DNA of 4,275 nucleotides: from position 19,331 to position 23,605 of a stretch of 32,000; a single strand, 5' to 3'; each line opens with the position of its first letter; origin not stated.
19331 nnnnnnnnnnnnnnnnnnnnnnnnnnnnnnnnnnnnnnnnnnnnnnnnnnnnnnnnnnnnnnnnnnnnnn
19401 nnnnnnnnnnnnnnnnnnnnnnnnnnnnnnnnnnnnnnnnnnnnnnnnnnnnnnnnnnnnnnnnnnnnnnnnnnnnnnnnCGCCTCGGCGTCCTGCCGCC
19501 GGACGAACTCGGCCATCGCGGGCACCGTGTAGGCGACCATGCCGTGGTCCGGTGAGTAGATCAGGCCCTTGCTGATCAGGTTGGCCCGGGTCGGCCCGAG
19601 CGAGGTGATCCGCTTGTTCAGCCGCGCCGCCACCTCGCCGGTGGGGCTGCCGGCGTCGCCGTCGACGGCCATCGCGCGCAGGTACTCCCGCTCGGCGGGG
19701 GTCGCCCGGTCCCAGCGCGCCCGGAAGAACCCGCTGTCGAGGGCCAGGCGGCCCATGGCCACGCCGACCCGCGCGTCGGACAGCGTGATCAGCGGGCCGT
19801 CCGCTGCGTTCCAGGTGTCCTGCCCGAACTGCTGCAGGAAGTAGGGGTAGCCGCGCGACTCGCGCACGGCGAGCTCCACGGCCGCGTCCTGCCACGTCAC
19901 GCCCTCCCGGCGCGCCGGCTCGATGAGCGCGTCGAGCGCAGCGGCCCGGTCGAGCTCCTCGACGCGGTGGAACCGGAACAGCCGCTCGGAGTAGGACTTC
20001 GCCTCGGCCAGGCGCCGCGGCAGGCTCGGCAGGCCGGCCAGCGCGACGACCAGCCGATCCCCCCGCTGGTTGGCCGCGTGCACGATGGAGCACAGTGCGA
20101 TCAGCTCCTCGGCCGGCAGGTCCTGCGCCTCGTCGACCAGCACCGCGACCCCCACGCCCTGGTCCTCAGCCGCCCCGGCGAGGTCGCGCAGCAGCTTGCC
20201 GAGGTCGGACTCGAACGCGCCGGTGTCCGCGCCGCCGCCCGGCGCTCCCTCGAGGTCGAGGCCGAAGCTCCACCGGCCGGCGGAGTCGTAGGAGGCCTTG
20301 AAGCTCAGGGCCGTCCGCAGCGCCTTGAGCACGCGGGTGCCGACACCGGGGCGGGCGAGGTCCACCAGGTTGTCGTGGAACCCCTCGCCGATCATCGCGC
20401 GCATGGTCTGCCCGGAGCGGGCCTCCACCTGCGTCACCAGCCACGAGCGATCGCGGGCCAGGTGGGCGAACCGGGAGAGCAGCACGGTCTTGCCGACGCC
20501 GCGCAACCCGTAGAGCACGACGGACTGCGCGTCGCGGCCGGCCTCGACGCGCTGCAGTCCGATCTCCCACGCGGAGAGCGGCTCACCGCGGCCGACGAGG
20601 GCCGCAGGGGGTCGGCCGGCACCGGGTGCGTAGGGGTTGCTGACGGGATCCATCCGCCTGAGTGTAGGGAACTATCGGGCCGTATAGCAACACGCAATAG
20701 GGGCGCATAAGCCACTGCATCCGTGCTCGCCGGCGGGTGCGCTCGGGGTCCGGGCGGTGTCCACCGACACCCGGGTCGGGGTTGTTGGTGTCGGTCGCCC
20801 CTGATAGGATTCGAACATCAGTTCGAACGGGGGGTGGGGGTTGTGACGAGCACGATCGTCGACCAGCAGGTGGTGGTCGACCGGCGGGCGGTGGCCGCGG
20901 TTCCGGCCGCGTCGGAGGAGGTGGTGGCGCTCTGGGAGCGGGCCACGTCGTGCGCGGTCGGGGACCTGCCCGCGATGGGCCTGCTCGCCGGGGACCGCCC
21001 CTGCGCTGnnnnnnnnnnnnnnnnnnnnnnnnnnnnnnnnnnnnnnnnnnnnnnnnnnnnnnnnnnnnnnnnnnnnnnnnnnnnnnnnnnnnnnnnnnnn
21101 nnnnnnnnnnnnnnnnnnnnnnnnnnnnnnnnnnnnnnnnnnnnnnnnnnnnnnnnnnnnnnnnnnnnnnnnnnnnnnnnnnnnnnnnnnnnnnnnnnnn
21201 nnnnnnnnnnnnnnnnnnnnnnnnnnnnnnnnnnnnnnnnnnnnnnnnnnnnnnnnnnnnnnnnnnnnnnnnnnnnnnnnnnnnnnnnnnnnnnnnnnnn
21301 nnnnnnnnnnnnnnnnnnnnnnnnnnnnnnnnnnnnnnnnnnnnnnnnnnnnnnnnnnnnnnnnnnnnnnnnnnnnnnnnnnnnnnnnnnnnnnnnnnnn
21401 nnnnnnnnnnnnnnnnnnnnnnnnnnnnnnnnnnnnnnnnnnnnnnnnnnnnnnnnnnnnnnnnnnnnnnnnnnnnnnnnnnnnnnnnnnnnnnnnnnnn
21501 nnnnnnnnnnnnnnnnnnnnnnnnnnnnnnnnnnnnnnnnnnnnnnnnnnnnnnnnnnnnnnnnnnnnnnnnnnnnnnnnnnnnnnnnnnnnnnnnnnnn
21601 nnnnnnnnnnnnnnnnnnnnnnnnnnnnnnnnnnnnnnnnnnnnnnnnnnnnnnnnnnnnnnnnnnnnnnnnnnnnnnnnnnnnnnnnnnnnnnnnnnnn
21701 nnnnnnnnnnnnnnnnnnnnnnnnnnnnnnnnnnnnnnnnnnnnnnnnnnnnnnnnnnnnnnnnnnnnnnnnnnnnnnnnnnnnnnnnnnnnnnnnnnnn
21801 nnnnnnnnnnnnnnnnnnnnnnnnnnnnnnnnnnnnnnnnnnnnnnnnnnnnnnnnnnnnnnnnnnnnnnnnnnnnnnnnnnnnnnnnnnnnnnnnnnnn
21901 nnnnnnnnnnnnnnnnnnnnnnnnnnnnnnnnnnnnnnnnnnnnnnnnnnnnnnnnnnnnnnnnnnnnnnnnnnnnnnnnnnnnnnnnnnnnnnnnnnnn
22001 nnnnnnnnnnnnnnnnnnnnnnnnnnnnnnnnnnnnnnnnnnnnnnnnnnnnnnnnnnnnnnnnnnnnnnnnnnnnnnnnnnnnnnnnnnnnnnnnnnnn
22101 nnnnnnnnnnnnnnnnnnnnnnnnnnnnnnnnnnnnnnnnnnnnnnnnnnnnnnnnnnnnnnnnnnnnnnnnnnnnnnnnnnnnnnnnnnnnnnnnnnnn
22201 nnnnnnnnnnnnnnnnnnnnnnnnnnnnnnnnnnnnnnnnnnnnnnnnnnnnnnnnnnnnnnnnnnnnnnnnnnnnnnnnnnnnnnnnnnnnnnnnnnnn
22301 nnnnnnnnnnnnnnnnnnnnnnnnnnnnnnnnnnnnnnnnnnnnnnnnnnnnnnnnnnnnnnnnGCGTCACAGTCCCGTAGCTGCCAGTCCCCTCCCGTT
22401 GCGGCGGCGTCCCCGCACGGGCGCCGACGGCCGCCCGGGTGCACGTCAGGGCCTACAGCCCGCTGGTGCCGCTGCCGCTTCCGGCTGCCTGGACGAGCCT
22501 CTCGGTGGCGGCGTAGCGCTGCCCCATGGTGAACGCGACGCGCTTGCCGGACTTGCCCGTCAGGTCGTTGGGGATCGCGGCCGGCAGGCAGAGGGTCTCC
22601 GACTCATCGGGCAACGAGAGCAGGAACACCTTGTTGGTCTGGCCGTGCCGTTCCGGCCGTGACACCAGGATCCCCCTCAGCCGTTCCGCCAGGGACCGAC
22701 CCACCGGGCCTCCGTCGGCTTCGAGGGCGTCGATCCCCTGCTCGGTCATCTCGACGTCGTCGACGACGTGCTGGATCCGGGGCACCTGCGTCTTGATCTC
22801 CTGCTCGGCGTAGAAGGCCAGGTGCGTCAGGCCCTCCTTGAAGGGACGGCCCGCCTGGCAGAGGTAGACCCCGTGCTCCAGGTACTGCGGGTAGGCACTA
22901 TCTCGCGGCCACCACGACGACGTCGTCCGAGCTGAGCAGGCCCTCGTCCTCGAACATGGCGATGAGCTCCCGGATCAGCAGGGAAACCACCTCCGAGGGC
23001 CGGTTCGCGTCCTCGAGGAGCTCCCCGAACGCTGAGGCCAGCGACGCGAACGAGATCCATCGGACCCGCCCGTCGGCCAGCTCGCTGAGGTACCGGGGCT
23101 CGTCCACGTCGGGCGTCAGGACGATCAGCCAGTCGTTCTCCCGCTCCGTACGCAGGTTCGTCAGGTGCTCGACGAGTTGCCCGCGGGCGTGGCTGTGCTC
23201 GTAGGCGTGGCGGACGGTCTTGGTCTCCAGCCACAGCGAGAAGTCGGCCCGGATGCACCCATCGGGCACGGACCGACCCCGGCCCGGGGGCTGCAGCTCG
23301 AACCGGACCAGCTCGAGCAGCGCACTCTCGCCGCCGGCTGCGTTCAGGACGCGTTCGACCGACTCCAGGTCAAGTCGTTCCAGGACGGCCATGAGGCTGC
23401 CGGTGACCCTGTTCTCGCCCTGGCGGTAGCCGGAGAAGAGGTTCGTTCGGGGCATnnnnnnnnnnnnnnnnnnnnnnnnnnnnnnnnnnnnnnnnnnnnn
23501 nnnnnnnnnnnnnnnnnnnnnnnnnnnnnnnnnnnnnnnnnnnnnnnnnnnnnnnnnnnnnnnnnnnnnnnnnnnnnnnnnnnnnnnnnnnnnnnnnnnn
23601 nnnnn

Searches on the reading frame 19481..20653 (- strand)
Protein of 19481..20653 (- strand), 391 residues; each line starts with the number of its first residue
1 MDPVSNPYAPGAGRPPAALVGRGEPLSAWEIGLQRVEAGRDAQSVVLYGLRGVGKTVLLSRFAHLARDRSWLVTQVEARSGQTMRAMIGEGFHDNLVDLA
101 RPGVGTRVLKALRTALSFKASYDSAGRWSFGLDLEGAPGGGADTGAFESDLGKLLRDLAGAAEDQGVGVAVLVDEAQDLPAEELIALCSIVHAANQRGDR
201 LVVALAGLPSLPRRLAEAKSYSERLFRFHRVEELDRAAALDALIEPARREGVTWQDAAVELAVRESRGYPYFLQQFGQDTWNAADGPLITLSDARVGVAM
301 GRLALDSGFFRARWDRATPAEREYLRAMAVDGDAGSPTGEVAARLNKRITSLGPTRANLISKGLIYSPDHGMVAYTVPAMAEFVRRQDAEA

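Call 7: search_protein_families(library=pfam, proteins=[window:19481-20653:-])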
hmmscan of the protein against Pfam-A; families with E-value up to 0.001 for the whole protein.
window:19481-20653:- (391 aa): 4 families
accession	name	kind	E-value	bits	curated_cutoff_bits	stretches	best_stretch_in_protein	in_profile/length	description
PF13191.12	AAA_16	-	1.5e-13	52.1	32.6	1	19-202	2-166/167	AAA ATPase domain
PF13401.12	AAA_22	-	7.1e-11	43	27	1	41-215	4-130/130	AAA domain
PF10236.15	DAP3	-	1.9e-05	24.5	23.1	1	33-77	14-58/311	Mitochondrial ribosomal death-associated protein 3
PF01637.24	ATPase_2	-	8.8e-05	22.9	33.2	1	42-271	20-220/225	ATPase domain predominantly from Archaea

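Call 53: search_protein_families(library=ncbifam, proteins=[window:19481-20653:-])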
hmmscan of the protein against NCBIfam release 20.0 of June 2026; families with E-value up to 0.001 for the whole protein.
window:19481-20653:- (391 aa): 1 family
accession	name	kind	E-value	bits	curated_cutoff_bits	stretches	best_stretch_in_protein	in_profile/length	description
TIGR02928.1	TIGR02928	subfamily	0.00056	18.9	181.3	0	16-64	14-62/366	orc1/cdc6 family replication initiation protein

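Call 64: find_encoding_contigs(protein=window:19481-20653:-, flank=1000, max_places=3)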
Protein seq(391 aa) (391 aa): no gene with exactly this product is on record in the collection.

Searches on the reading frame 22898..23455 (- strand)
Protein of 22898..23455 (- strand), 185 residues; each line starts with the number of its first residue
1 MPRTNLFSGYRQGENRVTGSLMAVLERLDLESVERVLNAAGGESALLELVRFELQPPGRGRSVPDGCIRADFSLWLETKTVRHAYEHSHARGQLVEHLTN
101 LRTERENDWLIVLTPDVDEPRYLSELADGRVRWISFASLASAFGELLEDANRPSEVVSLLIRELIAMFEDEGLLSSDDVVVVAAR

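Call 7: search_protein_families(library=pfam, proteins=[window:22901-23455:-])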
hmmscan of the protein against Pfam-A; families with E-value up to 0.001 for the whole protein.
window:22901-23455:- (185 aa): 0 families

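Call 41: search_protein_families(library=pfam, max_evalue=0.01, proteins=[window:22901-23455:-])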
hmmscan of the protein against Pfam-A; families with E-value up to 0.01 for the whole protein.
window:22901-23455:- (185 aa): 0 families

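Call 53: search_protein_families(library=ncbifam, proteins=[window:22901-23455:-])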
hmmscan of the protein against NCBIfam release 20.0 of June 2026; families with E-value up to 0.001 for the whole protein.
window:22901-23455:- (185 aa): 0 families

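Call 62: find_encoding_contigs(protein=window:22898-23455:-, flank=1000, max_places=3)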
Protein window:22898-23455:- (185 aa): no gene with exactly this product is on record in the collection.
